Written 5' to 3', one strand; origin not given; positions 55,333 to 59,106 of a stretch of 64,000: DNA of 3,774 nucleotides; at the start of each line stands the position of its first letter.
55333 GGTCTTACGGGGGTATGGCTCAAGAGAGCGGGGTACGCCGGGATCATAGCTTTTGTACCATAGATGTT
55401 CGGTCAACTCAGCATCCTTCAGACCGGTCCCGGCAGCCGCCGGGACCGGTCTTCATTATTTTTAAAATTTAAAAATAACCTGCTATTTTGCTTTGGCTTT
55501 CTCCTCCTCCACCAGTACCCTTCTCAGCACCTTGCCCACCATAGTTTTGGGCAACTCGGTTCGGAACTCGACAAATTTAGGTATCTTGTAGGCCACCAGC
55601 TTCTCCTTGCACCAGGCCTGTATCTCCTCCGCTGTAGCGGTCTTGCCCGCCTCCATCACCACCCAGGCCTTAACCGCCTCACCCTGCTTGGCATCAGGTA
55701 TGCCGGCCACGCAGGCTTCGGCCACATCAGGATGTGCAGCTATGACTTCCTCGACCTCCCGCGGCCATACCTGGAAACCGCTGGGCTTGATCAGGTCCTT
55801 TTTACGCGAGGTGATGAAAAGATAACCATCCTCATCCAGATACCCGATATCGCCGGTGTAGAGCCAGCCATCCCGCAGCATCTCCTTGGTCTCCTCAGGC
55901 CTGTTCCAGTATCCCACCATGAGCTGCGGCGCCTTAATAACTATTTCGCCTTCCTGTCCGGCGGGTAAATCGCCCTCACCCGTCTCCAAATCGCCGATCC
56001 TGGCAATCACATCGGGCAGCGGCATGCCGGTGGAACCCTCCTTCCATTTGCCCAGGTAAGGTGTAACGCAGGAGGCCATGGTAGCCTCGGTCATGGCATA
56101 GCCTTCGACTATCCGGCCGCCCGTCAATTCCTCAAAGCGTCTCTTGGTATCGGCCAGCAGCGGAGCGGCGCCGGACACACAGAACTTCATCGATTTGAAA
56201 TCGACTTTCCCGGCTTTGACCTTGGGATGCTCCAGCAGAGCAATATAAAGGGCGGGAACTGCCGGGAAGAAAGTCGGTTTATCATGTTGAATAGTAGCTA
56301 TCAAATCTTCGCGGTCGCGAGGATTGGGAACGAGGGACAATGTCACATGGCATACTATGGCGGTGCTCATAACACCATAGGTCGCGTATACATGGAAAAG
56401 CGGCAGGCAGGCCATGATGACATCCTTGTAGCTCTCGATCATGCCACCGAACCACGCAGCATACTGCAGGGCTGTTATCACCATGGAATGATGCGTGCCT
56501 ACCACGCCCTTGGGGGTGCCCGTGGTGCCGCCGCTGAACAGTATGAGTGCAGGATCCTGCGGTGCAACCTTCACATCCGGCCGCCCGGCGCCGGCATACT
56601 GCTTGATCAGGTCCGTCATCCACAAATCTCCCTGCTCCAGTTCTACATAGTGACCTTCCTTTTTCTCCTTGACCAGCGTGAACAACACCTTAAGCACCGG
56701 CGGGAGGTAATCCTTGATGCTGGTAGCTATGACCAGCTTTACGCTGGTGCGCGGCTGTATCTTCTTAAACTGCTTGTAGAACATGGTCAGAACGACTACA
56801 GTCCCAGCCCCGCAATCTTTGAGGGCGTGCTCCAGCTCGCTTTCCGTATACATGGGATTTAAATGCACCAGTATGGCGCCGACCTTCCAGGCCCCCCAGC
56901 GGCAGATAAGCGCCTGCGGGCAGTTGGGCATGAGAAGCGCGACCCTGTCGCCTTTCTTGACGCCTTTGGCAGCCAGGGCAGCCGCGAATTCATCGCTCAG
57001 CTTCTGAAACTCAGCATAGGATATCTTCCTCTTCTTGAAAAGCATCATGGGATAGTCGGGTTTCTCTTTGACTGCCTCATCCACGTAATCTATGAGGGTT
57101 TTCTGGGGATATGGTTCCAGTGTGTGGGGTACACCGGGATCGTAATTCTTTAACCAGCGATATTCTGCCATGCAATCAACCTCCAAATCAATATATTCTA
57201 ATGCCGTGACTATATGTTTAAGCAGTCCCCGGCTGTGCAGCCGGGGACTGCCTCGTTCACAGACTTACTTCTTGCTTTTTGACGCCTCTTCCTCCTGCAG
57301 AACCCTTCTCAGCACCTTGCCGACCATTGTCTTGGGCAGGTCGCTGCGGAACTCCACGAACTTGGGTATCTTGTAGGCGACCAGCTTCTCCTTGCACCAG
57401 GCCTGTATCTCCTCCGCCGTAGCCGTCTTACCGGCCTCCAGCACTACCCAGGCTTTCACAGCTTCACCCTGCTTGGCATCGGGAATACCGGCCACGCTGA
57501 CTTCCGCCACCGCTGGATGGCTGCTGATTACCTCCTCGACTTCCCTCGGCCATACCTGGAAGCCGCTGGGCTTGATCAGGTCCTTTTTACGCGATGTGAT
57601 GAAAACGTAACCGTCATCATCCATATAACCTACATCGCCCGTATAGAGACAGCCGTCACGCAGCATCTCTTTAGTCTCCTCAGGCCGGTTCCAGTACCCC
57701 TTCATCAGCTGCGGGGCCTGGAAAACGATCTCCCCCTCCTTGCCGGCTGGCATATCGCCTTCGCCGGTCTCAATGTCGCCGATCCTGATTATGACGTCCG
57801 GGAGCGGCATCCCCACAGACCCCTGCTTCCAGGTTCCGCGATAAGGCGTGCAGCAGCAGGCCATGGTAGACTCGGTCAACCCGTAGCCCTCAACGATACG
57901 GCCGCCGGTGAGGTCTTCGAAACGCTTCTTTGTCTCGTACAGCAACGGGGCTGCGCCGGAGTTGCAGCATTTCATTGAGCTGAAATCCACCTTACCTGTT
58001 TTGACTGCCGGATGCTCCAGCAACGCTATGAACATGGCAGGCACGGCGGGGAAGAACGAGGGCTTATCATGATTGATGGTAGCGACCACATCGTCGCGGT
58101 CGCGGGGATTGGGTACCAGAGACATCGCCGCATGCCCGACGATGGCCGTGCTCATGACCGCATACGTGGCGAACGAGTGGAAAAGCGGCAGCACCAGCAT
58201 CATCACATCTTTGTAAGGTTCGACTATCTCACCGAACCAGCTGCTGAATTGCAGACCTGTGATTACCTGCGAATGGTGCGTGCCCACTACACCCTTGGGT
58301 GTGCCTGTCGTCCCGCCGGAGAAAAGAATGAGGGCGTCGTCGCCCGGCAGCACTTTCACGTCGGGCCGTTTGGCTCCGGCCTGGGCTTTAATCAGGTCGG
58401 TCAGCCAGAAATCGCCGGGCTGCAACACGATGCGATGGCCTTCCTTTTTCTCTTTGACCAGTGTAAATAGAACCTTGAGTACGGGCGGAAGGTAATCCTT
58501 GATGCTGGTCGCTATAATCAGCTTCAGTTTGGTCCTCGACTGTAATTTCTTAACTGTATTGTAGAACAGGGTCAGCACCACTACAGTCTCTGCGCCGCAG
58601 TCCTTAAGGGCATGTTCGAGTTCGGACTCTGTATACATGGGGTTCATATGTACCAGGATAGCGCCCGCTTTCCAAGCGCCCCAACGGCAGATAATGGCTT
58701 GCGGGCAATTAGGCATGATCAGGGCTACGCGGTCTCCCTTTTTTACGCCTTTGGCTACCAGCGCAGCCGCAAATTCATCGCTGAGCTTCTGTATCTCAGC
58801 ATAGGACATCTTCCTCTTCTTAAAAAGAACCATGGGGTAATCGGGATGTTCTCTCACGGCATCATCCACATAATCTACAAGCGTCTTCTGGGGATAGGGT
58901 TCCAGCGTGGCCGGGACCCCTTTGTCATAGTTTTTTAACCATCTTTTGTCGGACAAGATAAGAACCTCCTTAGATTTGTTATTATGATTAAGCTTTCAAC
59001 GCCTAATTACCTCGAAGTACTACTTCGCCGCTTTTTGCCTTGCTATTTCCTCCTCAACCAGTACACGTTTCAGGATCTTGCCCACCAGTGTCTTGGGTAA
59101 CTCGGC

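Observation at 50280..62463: Seven tandem, co-oriented FadD-type acyl-CoA synthetase paralogs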

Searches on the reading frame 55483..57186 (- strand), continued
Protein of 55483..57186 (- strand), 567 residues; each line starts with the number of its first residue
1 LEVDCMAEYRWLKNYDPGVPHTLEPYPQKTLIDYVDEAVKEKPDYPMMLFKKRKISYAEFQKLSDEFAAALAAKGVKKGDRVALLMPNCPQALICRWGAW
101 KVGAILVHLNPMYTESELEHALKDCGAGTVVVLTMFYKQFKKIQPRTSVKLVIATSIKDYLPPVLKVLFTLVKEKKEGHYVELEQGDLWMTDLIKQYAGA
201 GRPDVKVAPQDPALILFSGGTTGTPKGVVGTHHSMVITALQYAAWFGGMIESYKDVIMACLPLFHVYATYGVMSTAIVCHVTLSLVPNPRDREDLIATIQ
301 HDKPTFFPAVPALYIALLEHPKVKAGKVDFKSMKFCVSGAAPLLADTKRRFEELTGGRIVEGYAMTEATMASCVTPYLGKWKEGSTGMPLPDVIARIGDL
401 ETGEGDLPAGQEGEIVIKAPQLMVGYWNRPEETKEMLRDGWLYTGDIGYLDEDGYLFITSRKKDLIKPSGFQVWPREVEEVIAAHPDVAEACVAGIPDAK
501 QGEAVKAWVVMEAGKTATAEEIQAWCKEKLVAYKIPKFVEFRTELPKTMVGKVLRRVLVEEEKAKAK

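Call 47: search_protein_families(library=pfam, proteins=[L017:3584-4780:-, L017:4770-5927:-, L017:6386-7120:+, L017:7230-8363:-, L017:8439-9629:-, L017:12300-13493:+, L017:13539-14465:+, L017:14565-15575:+, L017:15622-16407:+, L017:18772-19374:+], max_evalue=0.00001)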
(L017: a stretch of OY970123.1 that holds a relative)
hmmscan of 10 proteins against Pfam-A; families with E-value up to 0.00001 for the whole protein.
L017:3584-4780:- (398 aa): 1 family
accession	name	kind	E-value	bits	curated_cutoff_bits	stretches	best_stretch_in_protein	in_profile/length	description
PF22691.2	Thiolase_C_1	-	3.6e-23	82.3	28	1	272-389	23-137/144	Thiolase C-terminal domain-like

L017:4770-5927:- (385 aa): 2 families
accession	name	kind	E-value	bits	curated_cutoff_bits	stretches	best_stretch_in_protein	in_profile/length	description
PF22691.2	Thiolase_C_1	-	4.2e-35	121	28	1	251-385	14-144/144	Thiolase C-terminal domain-like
PF00108.29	Thiolase_N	-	6.9e-08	32.6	26.4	1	13-181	9-190/260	Thiolase, N-terminal domain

L017:6386-7120:+ (244 aa): 2 families
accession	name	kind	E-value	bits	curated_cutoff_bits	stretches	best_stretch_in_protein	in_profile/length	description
PF00440.29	TetR_N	-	3.5e-11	43.1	24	1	11-55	1-45/47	Bacterial regulatory proteins, tetR family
PF08359.16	TetR_C_4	-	5.7e-09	36.7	21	1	64-169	7-112/133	YsiA-like protein, C-terminal region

L017:7230-8363:- (377 aa): 4 families
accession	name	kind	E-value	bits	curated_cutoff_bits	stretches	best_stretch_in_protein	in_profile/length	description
PF00441.29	Acyl-CoA_dh_1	-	5.8e-35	121.1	22.4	1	227-375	1-149/150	Acyl-CoA dehydrogenase, C-terminal domain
PF02771.21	Acyl-CoA_dh_N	-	8.8e-27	94.2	22.9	1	6-118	1-113/113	Acyl-CoA dehydrogenase, N-terminal domain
PF02770.24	Acyl-CoA_dh_M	-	4.8e-16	59.1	33.3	1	124-215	3-97/97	Acyl-CoA dehydrogenase, middle domain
PF08028.16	Acyl-CoA_dh_2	-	7e-09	36.5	22.7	1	245-358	4-127/134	Acyl-CoA dehydrogenase, C-terminal domain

L017:8439-9629:- (396 aa): 3 families
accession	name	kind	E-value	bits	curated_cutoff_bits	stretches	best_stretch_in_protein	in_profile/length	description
PF00441.29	Acyl-CoA_dh_1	-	2.3e-27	96.4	22.4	1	236-390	1-149/150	Acyl-CoA dehydrogenase, C-terminal domain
PF02770.24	Acyl-CoA_dh_M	-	5.3e-23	81.4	33.3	1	130-224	1-97/97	Acyl-CoA dehydrogenase, middle domain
PF02771.21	Acyl-CoA_dh_N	-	3.7e-21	76.1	22.9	1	6-126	1-113/113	Acyl-CoA dehydrogenase, N-terminal domain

L017:12300-13493:+ (397 aa): 4 families
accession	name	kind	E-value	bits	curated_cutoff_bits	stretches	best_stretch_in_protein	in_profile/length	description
PF00108.29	Thiolase_N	-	2.3e-56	191.5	26.4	1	6-267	1-260/260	Thiolase, N-terminal domain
PF02803.24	Thiolase_C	-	1.6e-44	150.9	27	1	274-396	1-123/123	Thiolase, C-terminal domain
PF22691.2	Thiolase_C_1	-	5.9e-07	29.8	28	0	299-337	22-60/144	Thiolase C-terminal domain-like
PF00109.32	ketoacyl-synt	-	2.1e-06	28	20.8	1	91-129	168-206/252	Beta-ketoacyl synthase, N-terminal domain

L017:13539-14465:+ (308 aa): 1 family
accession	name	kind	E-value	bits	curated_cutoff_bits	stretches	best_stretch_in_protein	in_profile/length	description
PF05853.18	BKACE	-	3.2e-82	276.4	24.8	1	4-305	1-274/274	beta-keto acid cleavage enzyme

L017:14565-15575:+ (336 aa): 1 family
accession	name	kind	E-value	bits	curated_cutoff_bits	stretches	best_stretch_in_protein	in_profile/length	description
PF01144.29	CoA_trans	-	3e-33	115.5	23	1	37-257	2-217/217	Coenzyme A transferase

L017:15622-16407:+ (261 aa): 1 family
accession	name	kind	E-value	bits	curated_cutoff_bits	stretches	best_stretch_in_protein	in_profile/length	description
PF01144.29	CoA_trans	-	2e-28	99.7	23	1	23-222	12-216/217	Coenzyme A transferase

L017:18772-19374:+ (200 aa): 1 family
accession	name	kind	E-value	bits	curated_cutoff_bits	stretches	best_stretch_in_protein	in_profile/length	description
PF06742.16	DUF1214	-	7.7e-24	84.8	25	1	80-175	3-109/112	Protein of unknown function (DUF1214)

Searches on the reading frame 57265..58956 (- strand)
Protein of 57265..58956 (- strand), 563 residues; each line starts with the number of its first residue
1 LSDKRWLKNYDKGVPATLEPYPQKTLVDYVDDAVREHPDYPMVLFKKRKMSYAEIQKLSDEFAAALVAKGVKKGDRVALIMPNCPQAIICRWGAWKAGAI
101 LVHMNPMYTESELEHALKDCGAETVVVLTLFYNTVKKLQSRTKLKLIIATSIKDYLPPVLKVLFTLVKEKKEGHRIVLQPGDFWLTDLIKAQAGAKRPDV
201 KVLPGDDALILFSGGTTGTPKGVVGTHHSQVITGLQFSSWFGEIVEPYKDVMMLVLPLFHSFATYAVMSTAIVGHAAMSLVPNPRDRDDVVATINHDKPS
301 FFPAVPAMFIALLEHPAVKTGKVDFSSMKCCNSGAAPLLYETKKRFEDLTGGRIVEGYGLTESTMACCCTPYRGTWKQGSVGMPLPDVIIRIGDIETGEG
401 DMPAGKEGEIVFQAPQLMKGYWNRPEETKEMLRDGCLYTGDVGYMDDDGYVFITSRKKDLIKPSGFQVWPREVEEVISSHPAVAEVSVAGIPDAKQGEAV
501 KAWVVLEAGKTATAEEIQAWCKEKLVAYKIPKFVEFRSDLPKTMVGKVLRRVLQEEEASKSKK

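Call 4: search_protein_families(library=pfam, proteins=[window:57265-58956:-])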
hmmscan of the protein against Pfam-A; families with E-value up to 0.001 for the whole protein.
window:57265-58956:- (563 aa): 2 families
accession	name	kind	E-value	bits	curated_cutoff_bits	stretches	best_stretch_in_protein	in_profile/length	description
PF00501.34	AMP-binding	-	9.3e-86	288.5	29.9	1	31-422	2-384/384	AMP-binding enzyme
PF13193.12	AMP-binding_C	-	3e-21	76.5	24.5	1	472-547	1-76/76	AMP-binding enzyme C-terminal domain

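Call 6: search_protein_families(library=ncbifam, proteins=[window:57265-58956:-], max_evalue=1e-50)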
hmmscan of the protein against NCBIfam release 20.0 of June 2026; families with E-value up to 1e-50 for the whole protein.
window:57265-58956:- (563 aa): 45 families (the best 25 are shown)
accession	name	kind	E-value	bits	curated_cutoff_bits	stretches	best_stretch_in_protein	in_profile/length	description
NF005220.0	PRK06710.1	equivalog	3e-144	481.2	1116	1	3-561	4-557/563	long-chain-fatty-acid--CoA ligase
NF004114.0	PRK05605.1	equivalog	6.6e-141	470.5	766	1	2-560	13-572/575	long-chain-fatty-acid--CoA ligase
NF005463.0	PRK07059.1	subfamily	2.1e-135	452.3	869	1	3-556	2-555/557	long-chain-fatty-acid--CoA ligase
NF006181.0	PRK08314.1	subfamily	2.5e-129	432.1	705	1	3-562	4-559/563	long-chain-fatty-acid--CoA ligase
NF006523.0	PRK08974.1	equivalog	3.9e-125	418.1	884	1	3-562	2-558/561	long-chain-fatty-acid--CoA ligase FadD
NF004229.0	PRK05677.1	subfamily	3.3e-124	415.4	879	1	2-562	2-560/563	long-chain-fatty-acid--CoA ligase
NF004837.0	PRK06187.1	subfamily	7.5e-122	407.3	476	1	23-561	7-526/531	long-chain-fatty-acid--CoA ligase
NF006442.0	PRK08751.1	equivalog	1.5e-114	383.4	1023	1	3-556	4-557/560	long-chain fatty acid--CoA ligase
NF009139.0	PRK12492.1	equivalog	3.1e-114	382.5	1018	1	4-555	4-560/562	long-chain-fatty-acid--CoA ligase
NF004822.0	PRK06178.1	equivalog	6.3e-101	338.7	782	1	4-557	16-567/571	acyl-CoA synthetase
NF006182.0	PRK08316.1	subfamily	1.6e-97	327.2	663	1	23-559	10-519/523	fatty acyl-CoA synthetase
NF005702.0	PRK07514.1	subfamily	1.6e-93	313.8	558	1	192-558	144-501/506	malonyl-CoA synthase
NF009233.0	PRK12583.1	subfamily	1.4e-92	310.9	832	1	18-558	12-551/558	fatty acid CoA ligase family protein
NF005714.0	PRK07529.1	subfamily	1.4e-90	304.4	632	1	46-560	60-579/640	acyl-CoA synthetase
TIGR03205.1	pimA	equivalog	4e-90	302.7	705.6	1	22-553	19-540/541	dicarboxylate--CoA ligase PimA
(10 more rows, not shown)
